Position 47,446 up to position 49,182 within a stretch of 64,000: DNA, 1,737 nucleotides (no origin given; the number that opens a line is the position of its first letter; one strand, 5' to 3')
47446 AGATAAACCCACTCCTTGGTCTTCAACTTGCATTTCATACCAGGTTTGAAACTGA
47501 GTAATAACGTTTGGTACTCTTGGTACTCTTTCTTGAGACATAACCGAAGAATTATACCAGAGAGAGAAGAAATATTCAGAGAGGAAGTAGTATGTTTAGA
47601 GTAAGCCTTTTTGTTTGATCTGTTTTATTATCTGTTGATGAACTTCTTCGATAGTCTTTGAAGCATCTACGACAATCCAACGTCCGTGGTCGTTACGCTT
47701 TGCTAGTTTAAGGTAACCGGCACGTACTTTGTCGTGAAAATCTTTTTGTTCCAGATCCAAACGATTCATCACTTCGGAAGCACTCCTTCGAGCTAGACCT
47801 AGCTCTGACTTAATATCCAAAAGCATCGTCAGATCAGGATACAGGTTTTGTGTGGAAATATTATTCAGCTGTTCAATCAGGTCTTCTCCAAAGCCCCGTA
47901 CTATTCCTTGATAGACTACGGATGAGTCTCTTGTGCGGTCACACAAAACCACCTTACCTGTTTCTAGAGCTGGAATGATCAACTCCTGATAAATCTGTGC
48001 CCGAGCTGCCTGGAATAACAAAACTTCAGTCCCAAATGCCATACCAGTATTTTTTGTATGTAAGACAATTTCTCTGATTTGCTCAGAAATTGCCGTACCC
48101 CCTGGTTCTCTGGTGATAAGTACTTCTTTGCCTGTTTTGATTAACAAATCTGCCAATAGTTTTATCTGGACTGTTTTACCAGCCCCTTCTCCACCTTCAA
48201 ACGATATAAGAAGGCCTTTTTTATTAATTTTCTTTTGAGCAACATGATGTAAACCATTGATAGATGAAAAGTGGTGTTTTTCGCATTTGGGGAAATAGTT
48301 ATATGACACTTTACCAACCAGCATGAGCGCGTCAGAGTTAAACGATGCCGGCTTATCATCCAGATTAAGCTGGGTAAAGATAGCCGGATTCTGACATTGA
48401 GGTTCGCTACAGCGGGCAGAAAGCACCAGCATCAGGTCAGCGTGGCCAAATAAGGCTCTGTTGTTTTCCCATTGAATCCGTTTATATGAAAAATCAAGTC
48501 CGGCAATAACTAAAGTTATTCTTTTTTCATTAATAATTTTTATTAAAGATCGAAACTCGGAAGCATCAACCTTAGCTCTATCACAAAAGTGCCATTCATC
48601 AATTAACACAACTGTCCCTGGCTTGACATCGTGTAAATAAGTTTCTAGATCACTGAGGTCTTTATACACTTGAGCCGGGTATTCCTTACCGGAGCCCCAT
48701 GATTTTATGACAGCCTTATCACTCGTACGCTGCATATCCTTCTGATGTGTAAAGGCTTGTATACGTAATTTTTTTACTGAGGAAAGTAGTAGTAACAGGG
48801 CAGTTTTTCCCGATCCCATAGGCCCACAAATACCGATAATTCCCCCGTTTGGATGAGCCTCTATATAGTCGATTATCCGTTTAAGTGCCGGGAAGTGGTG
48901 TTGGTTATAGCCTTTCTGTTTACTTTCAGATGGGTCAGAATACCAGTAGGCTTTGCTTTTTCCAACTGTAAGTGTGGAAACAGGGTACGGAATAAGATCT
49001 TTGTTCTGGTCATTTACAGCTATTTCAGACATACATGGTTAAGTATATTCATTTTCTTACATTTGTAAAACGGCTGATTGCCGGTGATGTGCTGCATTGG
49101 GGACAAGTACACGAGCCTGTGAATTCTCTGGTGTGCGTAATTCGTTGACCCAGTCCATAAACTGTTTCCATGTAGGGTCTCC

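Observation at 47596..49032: Single polypeptide fusing a thymidine-kinase-like domain to thymidylate kinase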

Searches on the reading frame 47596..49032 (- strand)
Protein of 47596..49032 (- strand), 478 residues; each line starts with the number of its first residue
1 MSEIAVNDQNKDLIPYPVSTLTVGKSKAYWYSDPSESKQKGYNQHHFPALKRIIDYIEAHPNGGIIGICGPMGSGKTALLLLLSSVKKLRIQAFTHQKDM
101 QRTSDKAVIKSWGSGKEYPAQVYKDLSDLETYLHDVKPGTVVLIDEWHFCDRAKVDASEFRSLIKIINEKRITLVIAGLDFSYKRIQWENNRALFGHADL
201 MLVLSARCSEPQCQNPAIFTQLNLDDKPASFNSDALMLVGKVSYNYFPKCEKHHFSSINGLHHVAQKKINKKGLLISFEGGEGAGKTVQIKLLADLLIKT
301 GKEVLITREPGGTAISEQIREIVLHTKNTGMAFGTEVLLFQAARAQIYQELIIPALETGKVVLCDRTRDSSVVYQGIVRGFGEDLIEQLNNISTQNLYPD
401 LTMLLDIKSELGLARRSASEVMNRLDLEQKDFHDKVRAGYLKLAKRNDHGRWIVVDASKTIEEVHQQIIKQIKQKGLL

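Call 4: search_protein_families(library=ncbifam, proteins=[window:47596-49032:-], max_evalue=0.01)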
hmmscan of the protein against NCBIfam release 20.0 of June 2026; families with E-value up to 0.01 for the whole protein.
window:47596-49032:- (478 aa): 25 families
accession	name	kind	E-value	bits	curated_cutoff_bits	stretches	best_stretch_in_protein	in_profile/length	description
TIGR00041.1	DTMP_kinase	equivalog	1.3e-52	178.3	83.25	1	272-468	3-196/196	dTMP kinase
NF003296.0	PRK04296.1-1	equivalog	6.2e-20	72.1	183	1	61-256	6-189/195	thymidine kinase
NF005923.0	PRK07933.1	equivalog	1.8e-10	40.5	193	1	275-472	2-211/213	dTMP kinase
TIGR01188.1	drrA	subfamily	9.8e-06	25.1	312.45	0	61-88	17-44/302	daunorubicin resistance ABC transporter, ATP-binding protein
NF003300.0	PRK04296.1-5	equivalog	1.4e-05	25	195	1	71-256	10-189/194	thymidine kinase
NF007601.2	PRK10247.1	equivalog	2.9e-05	23.7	292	0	275-337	29-91/204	iron efflux ABC transporter ATP-binding subunit FetA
TIGR02315.1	ABC_phnC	equivalog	0.0001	21.8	266.1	0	47-108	11-74/243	phosphonate ABC transporter ATP-binding protein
NF010061.0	PRK13538.1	equivalog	0.00011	21.8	195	0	62-89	30-57/211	cytochrome c biogenesis heme-transporting ATPase CcmA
NF041000.1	ATPase_ComGA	equivalog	0.00017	20.7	300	0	61-85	126-150/267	competence type IV pilus ATPase ComGA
TIGR01189.1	ccmA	equivalog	0.00018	21.2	131.6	0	62-91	25-54/198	heme ABC exporter ATP-binding protein CcmA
NF010062.0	PRK13540.1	equivalog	0.00023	20.9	274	0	272-309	26-63/200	cytochrome c biogenesis protein CcmA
TIGR04521.1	ECF_ATPase_2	equivalog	0.00033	19.8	330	0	241-352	5-102/279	energy-coupling factor transporter ATPase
TIGR03873.1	F420-0_ABC_ATP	hypoth_equivalog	0.00039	19.8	372.4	1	53-87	16-51/256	putative F420-0 ABC transporter ATP-binding protein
NF010068.0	PRK13548.1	equivalog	0.00051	19.2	261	0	52-88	19-57/261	heme ABC transporter ATP-binding protein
NF033858.1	ABC2_perm_RbbA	equivalog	0.00054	18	1050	0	60-102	24-67/909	ribosome-associated ATPase/putative transporter RbbA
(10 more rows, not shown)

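Call 5: search_protein_families(library=pfam, proteins=[window:47596-49032:-], max_evalue=0.01)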
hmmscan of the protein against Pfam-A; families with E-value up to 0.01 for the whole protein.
window:47596-49032:- (478 aa): 14 families
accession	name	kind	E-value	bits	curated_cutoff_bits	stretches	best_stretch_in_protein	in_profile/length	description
PF02223.23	Thymidylate_kin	-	1.2e-47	162.4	27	1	278-468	1-185/185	Thymidylate kinase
PF00265.24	TK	-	4.4e-13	49.9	20.6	1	65-254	3-176/176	Thymidine kinase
PF13401.12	AAA_22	-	4e-09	37.3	27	1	63-179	5-123/130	AAA domain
PF13521.12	AAA_28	-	3.5e-07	31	27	1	276-407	2-118/164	AAA domain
PF00005.33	ABC_tran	-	8.4e-06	26.9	25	0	62-89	10-37/137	ABC transporter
PF13604.12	AAA_30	-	4.3e-05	23.8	27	0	267-306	12-51/191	AAA domain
PF07693.20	KAP_NTPase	-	0.00022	21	20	0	51-170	6-82/293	KAP family P-loop domain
PF13238.12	AAA_18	-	0.0011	19.9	29.4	1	66-151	1-83/128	AAA domain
PF13476.12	AAA_23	-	0.0025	18.9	27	0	62-80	18-36/201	AAA domain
PF00004.35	AAA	-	0.003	18.4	21.2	0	68-170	3-95/131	ATPase family associated with various cellular activities (AAA)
PF13191.12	AAA_16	-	0.0033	18.4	32.6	0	51-87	10-49/167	AAA ATPase domain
PF25199.1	nSTAND_NTPase5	-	0.0053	17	34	0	61-81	39-59/145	Novel STAND NTPase 5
PF13245.12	AAA_19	-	0.006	17.2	25.1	0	271-475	11-117/134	AAA domain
PF02367.23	TsaE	-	0.0065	16.9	26.6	0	265-297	11-45/128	Threonylcarbamoyl adenosine biosynthesis protein TsaE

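Call 9: find_homologous_proteins(query=window:47596-49032:-)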
Query window:47596-49032:- (478 aa): 110 proteins with E <= 0.001 among 8000 candidates.
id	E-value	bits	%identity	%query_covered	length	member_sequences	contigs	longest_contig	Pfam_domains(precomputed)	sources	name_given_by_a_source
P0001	0.0e+0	1079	100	100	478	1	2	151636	PF00265.25,PF02223.24,PF00005.34,PF13521.13,PF13401.13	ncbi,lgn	-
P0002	5.0e-189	647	59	100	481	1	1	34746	PF00265.25,PF07693.21,PF02223.24,PF13521.13,PF00004.36,PF13401.13,PF13238.13,PF00448.29,PF25199.2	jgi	jgi:dTMP kinase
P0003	1.3e-85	306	45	87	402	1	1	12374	PF00265.25,PF02223.24,PF13521.13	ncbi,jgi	-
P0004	1.3e-80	289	44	83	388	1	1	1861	PF21445.4,PF00265.25,PF02223.24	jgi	jgi:dTMP kinase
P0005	8.7e-79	283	43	86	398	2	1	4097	PF00265.25,PF02223.24,PF13521.13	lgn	-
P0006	2.5e-73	265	60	44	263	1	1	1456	PF02223.24,PF13521.13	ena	-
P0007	6.4e-49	185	49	43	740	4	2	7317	PF13347.13,PF02223.24,PF05977.20,PF13521.13,PF07690.22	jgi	jgi:dTMP kinase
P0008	1.4e-47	181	49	42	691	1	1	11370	PF02223.24,PF05977.20,PF13521.13,PF07690.22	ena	-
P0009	1.5e-47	180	49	42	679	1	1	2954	PF02223.24,PF05977.20,PF13521.13,PF07690.22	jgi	-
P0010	1.5e-47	180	49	42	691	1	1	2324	PF02223.24,PF05977.20,PF13521.13,PF07690.22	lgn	-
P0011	1.5e-47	180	49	42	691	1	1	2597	PF02223.24,PF05977.20,PF13521.13,PF07690.22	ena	-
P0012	1.8e-47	180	47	43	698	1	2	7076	PF02223.24,PF05977.20,PF13521.13,PF12832.14,PF07690.22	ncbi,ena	-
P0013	2.4e-47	180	50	41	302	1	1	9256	PF02223.24,PF07382.17,PF13521.13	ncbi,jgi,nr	ncbi:MAG: dTMP kinase [Opitutaceae bacterium]|jgi:dTMP kinase|nr:dTMP kinase [Opitutaceae bacterium]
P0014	4.4e-47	179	48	43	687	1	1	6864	PF02223.24,PF05977.20,PF13521.13,PF07690.22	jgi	jgi:dTMP kinase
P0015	4.6e-47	179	47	43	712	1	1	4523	PF13347.13,PF02223.24,PF05977.20,PF13521.13,PF12832.14,PF07690.22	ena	-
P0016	1.5e-46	177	48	44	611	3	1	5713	PF02223.24,PF07690.22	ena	-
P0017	2.6e-46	176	46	44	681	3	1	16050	PF02223.24,PF05977.20,PF07690.22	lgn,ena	-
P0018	4.8e-46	175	48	43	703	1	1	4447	PF13347.13,PF02223.24,PF05977.20,PF13521.13,PF07690.22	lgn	-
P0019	4.8e-46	175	50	41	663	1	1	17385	PF13347.13,PF02223.24,PF05977.20,PF13521.13,PF12832.14,PF07690.22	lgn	-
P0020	4.8e-46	175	46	43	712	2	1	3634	PF13347.13,PF02223.24,PF05977.20,PF13521.13,PF12832.14,PF07690.22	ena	-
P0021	9.2e-46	175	51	42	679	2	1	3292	PF02223.24,PF05977.20,PF13521.13,PF07690.22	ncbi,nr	ncbi:MAG: dTMP kinase [Actinobacteria bacterium]|nr:dTMP kinase [Actinomycetota bacterium]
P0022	3.3e-45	173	49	43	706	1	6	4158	PF13347.13,PF02223.24,PF05977.20,PF13521.13,PF07690.22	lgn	-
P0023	9.0e-45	171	46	45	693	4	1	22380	PF02223.24,PF05977.20,PF13521.13,PF07690.22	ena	-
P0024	1.3e-44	171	48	41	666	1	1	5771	PF13347.13,PF02223.24,PF05977.20,PF12832.14,PF07690.22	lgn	-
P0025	1.3e-44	171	47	41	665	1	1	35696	PF02223.24,PF05977.20,PF13521.13,PF07690.22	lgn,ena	-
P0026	1.5e-44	171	47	43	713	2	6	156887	PF02223.24,PF05977.20,PF13521.13,PF07690.22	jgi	jgi:dTMP kinase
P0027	2.5e-44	170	47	42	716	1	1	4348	PF02223.24,PF05977.20,PF13521.13,PF07690.22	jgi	jgi:dTMP kinase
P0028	2.5e-44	170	46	42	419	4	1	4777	PF05683.18,PF02223.24,PF13521.13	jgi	-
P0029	3.0e-44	170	43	50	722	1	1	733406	PF13347.13,PF02223.24,PF05977.20,PF13521.13,PF07690.22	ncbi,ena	-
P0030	4.1e-44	169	47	41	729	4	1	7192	PF02223.24,PF05977.20,PF13521.13,PF07690.22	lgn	-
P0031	4.3e-44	169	45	43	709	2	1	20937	PF02223.24,PF05977.20,PF12832.14,PF07690.22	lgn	-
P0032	5.0e-44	169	49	43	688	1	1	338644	PF02223.24,PF05977.20,PF13521.13,PF07690.22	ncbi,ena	-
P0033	5.5e-44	169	46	45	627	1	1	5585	PF13347.13,PF02223.24,PF05977.20,PF13521.13,PF07690.22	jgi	jgi:dTMP kinase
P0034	7.8e-44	168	42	49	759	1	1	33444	PF02223.24,PF05977.20,PF07690.22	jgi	jgi:dTMP kinase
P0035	1.1e-43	168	45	43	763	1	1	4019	PF02223.24,PF05977.20,PF13521.13,PF07690.22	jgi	jgi:dTMP kinase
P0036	1.2e-43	168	45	45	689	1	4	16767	PF02223.24,PF05977.20,PF13521.13,PF07690.22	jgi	jgi:dTMP kinase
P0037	1.7e-43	167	46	43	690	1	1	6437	PF02223.24,PF05977.20,PF13521.13,PF07690.22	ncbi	-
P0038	2.2e-43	167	45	42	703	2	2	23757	PF02223.24,PF05977.20,PF13521.13,PF07690.22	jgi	jgi:dTMP kinase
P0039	2.6e-43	166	46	45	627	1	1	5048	PF13347.13,PF02223.24,PF05977.20,PF13521.13,PF07690.22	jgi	jgi:dTMP kinase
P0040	2.8e-43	166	43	47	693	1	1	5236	PF02223.24,PF05977.20,PF13521.13,PF07690.22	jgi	jgi:dTMP kinase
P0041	3.6e-43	166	44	44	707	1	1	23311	PF02223.24,PF05977.20,PF13521.13,PF07690.22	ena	-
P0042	5.6e-43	165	48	39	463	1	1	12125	PF05683.18,PF02223.24,PF13521.13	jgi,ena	-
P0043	7.8e-43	165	43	47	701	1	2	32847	PF02223.24,PF05977.20,PF13521.13,PF07690.22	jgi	jgi:dTMP kinase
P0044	2.1e-42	163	45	42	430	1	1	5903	PF05683.18,PF02223.24,PF13521.13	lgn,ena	-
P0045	2.7e-42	163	45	45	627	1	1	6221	PF13347.13,PF02223.24,PF05977.20,PF13521.13,PF07690.22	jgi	jgi:dTMP kinase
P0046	3.1e-42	163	45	43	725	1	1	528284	PF13347.13,PF02223.24,PF05977.20,PF13521.13,PF07690.22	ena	-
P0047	3.3e-42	163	45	43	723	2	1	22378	PF02223.24,PF05977.20,PF13521.13,PF07690.22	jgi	jgi:dTMP kinase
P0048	7.2e-42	162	41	48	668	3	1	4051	PF02223.24,PF05977.20,PF13521.13,PF07690.22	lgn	-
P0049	1.9e-41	160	44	41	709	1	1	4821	PF02223.24,PF05977.20,PF13521.13,PF07690.22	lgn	-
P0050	1.9e-41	160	46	42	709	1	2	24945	PF02223.24,PF05977.20,PF13521.13,PF07690.22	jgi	jgi:dTMP kinase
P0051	2.4e-41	160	45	45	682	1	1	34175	PF02223.24,PF05977.20,PF13521.13,PF07690.22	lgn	-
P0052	4.1e-41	159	43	42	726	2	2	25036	PF02223.24,PF05977.20,PF13521.13,PF07690.22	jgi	jgi:dTMP kinase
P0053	4.2e-41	159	42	45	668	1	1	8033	PF02223.24,PF05977.20,PF13521.13,PF07690.22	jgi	jgi:dTMP kinase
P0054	1.3e-40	158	43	43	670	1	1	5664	PF02223.24,PF05977.20,PF07690.22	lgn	-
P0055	2.6e-40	157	46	42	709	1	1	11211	PF02223.24,PF05977.20,PF13521.13,PF07690.22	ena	-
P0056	2.9e-40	156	45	42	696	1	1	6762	PF02223.24,PF05977.20,PF13521.13,PF07690.22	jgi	jgi:dTMP kinase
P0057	4.6e-40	156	45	42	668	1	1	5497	PF02223.24,PF05977.20,PF13521.13,PF07690.22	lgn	-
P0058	6.5e-40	155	45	41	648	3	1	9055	PF02223.24,PF05977.20,PF13521.13,PF07690.22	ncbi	-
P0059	1.2e-39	154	43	43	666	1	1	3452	PF13604.13,PF02223.24,PF05977.20,PF13521.13,PF07690.22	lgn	-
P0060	1.8e-39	154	45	42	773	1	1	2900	PF02223.24,PF05977.20,PF13521.13,PF07690.22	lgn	-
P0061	2.0e-39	154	40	50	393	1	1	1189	PF02223.24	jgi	-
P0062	2.9e-39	153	45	42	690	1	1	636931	PF13347.13,PF02223.24,PF05977.20,PF13521.13,PF07690.22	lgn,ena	-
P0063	4.9e-39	152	43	40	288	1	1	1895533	PF02223.24,PF13521.13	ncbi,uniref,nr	ncbi:dTMP kinase [Raoultibacter phocaeensis]|uniref:dTMP kinase n=1 Tax=Raoultibacter phocaeensis Ta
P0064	6.2e-39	152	43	41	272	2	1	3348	PF02223.24,PF13521.13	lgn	-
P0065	7.5e-39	152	44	42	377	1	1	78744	PF02223.24,PF13521.13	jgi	jgi:dTMP kinase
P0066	1.0e-38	151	43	41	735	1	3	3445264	PF02223.24,PF05977.20,PF13521.13,PF07690.22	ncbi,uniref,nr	ncbi:dTMP kinase [Euzebya tangerina]|uniref:dTMP kinase n=1 Tax=Euzebya tangerina TaxID=591198 RepID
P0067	1.4e-38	151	46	41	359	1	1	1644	PF02223.24,PF13521.13,PF13676.12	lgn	-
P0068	1.5e-38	151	43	38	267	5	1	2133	PF02223.24,PF13521.13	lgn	-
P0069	5.1e-38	149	44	43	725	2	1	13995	PF02223.24,PF05977.20,PF07690.22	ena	-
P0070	8.3e-38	148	43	39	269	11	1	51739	PF02223.24,PF13521.13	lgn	-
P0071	1.3e-37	148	40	42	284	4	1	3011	PF02223.24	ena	-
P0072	1.6e-37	147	43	43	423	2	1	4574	PF05683.18,PF02223.24,PF13521.13,PF13207.13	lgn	-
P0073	2.6e-37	147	43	42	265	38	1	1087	PF02223.24,PF13521.13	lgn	-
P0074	3.1e-37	146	45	40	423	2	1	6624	PF13419.13,PF00702.33,PF02223.24,PF13242.13,PF12710.14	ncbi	-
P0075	3.7e-37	146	41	42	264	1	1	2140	PF02223.24,PF13521.13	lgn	-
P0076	3.8e-37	146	41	42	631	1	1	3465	PF02223.24,PF05977.20,PF07690.22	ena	-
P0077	4.2e-37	146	40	42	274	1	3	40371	PF02223.24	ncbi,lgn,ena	-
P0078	1.1e-36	145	41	42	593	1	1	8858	PF02223.24,PF05977.20,PF07690.22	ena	-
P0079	1.1e-36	145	44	41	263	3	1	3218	PF02223.24,PF13521.13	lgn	-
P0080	1.6e-36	144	40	43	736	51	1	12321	PF02223.24,PF05977.20,PF07690.22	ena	-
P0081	2.7e-36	143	42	43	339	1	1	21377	PF02223.24,PF13521.13,PF13177.13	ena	-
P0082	3.6e-36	143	43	40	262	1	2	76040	PF02223.24,PF13521.13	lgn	-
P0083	5.0e-36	142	40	42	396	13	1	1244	PF02223.24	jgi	jgi:dTMP kinase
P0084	7.6e-36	142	41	42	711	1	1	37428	PF02223.24,PF05977.20,PF07690.22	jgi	jgi:dTMP kinase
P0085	9.3e-36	142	43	46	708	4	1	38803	PF02223.24,PF13521.13,PF07690.22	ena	-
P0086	2.4e-35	140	40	42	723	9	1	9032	PF02223.24,PF05977.20,PF07690.22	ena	-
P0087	3.3e-35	140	42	42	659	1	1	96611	PF02223.24,PF05977.20,PF07690.22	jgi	jgi:dTMP kinase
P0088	4.3e-35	139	42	39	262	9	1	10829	PF02223.24,PF13521.13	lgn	-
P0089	1.3e-34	138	42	38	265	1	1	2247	PF02223.24,PF13521.13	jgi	-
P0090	3.6e-34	136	39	46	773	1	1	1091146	PF02223.24,PF05977.20,PF13521.13,PF07690.22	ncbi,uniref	ncbi:dTMP kinase [Micromonospora sp. NPDC003816]|uniref:dTMP kinase n=1 Tax=Micromonospora sp. NPDC0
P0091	3.7e-34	136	39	46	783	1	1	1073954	PF02223.24,PF05977.20,PF13521.13,PF07690.22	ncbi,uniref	ncbi:dTMP kinase [Verrucosispora sp. NA02020]|uniref:dTMP kinase n=1 Tax=Verrucosispora sp. NA02020 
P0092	3.7e-34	136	39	46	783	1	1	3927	PF02223.24,PF05977.20,PF13521.13,PF07690.22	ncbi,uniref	ncbi:dTMP kinase [Verrucosispora sp. SN26_14.1]|uniref:dTMP kinase n=1 Tax=Verrucosispora sp. SN26_1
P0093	1.2e-33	135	38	46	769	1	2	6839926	PF02223.24,PF05977.20,PF13521.13,PF07690.22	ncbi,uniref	ncbi:dTMP kinase [Micromonospora craniellae]|uniref:dTMP kinase n=1 Tax=Micromonospora craniellae Ta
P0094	4.6e-33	133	41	43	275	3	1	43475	PF02223.24,PF13521.13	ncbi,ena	-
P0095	5.8e-33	132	38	46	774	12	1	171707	PF13347.13,PF02223.24,PF05977.20,PF13521.13,PF07690.22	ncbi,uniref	ncbi:dTMP kinase [Micromonospora avicenniae]|uniref:dTMP kinase n=1 Tax=Micromonospora avicenniae Ta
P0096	9.7e-33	132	39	44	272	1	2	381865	PF02223.24,PF13521.13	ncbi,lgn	ncbi:MAG: dTMP kinase [Pseudomonadota bacterium]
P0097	1.5e-32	131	42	40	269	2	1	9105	PF02223.24,PF13521.13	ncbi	-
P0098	1.0e-31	128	37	46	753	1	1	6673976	PF13347.13,PF02223.24,PF05977.20,PF13521.13,PF07690.22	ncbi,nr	ncbi:thymidylate kinase [Micromonospora maris AB-18-032]|nr:thymidylate kinase [Micromonospora maris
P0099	2.2e-29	121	39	42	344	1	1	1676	PF02223.24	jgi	jgi:dTMP kinase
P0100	1.1e-27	115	36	42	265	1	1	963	PF02223.24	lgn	-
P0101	1.6e-27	114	32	42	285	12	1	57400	PF02223.24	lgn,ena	-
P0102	3.9e-27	113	37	42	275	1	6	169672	PF02223.24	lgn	-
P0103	5.5e-27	113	36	46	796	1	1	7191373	PF13347.13,PF02223.24,PF05977.20,PF07690.22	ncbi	ncbi:dTMP kinase [Micromonospora andamanensis]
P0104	6.1e-27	112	33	42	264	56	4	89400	PF02223.24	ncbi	-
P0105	1.9e-26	111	45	27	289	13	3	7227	PF02223.24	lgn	-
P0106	8.2e-26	109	46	26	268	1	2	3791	PF02223.24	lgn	-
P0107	1.3e-25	108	40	38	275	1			PF02223.24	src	-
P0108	3.9e-25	107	46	26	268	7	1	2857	PF02223.24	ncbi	-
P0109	4.7e-24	103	36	44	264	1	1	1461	PF02223.24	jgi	jgi:dTMP kinase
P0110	3.6e-21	93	42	29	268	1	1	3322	PF02223.24,PF00496.28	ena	-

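Call 10: find_encoding_contigs(protein=P0001, flank=3000, max_places=3)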
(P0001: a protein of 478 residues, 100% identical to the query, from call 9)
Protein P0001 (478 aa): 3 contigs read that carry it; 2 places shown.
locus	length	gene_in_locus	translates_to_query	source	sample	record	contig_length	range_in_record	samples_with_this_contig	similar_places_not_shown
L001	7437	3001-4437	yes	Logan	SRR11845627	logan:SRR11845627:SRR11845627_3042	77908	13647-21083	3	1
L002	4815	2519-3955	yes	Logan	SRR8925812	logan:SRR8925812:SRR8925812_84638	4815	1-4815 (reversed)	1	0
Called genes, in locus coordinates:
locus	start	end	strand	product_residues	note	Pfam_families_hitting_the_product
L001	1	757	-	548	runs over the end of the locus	-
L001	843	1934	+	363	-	PF01738:DLH (faint), PF00561:Abhydrolase_1 (weak), PF12146:Hydrolase_4 (weak), PF00326:Peptidase_S9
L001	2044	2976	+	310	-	-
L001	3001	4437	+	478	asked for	PF00005:ABC_tran (faint), PF13401:AAA_22 (faint), PF00265:TK, PF13521:AAA_28 (faint), PF02223:Thymidylate_kin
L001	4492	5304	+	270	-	PF00625:Guanylate_kin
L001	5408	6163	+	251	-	PF02545:Maf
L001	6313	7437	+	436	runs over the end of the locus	-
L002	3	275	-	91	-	?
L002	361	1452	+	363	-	PF01738:DLH (faint), PF00561:Abhydrolase_1 (weak), PF12146:Hydrolase_4 (weak), PF00326:Peptidase_S9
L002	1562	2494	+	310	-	-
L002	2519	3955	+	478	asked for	PF00005:ABC_tran (faint), PF13401:AAA_22 (faint), PF00265:TK, PF13521:AAA_28 (faint), PF02223:Thymidylate_kin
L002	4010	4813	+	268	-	?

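Call 13: search_solved_structures(query=window:47596-49032:-, max_evalue=0.01, show_alignments=0)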
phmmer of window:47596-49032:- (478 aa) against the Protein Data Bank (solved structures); distinct sequences matched with E-value up to 0.01: 48.
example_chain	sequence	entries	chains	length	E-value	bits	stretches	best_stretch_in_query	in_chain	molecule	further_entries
3hjn_A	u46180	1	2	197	1.6e-40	142.4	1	275-475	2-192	Thymidylate kinase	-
4dwj_A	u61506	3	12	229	7e-40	140.2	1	253-471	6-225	Thymidylate kinase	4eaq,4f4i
2ccg_A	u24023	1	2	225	2.4e-39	138.5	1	271-471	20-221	THYMIDYLATE KINASE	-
4mqb_A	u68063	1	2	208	3.4e-39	138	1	273-471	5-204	Thymidylate kinase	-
2ccj_A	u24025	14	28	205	5.8e-39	137.2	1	275-471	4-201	THYMIDYLATE KINASE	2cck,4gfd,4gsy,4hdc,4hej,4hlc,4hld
3uwk_A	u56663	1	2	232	1.2e-38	136.2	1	258-466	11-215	Thymidylate kinase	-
3uwo_A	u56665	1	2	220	3.8e-38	134.5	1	271-466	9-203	Thymidylate kinase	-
4e5u_A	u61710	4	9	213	5.4e-38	134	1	272-466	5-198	Thymidylate kinase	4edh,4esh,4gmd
3uxm_A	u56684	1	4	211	8.4e-38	133.4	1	273-466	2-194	Thymidylate kinase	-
2pbr_A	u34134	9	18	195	1.3e-36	129.5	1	274-472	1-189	Thymidylate kinase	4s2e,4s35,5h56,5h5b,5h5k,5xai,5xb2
5xbh_A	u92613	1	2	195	1.4e-36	129.3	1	274-472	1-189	Thymidylate kinase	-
5xb5_A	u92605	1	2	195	8.5e-36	126.8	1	274-472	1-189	Thymidylate kinase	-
3ld9_A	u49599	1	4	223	1.9e-32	115.7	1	271-470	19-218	Thymidylate kinase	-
3v9p_A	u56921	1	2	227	1.4e-31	112.9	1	270-468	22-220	Thymidylate kinase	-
5x99_A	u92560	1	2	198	3e-31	111.8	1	273-468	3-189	Thymidylate kinase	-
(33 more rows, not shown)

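Call 18: find_related_loci(query=window:47596-49032:-, collection=genome_contigs, flank=6000)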
Query window:47596-49032:- (478 aa) in genome_contigs; peptide patterns used: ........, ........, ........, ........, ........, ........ (x = any residue, [..] = any of these).
32 stretches matched a pattern, but none encodes a relative of the query by tblastn (E <= 1e-3).
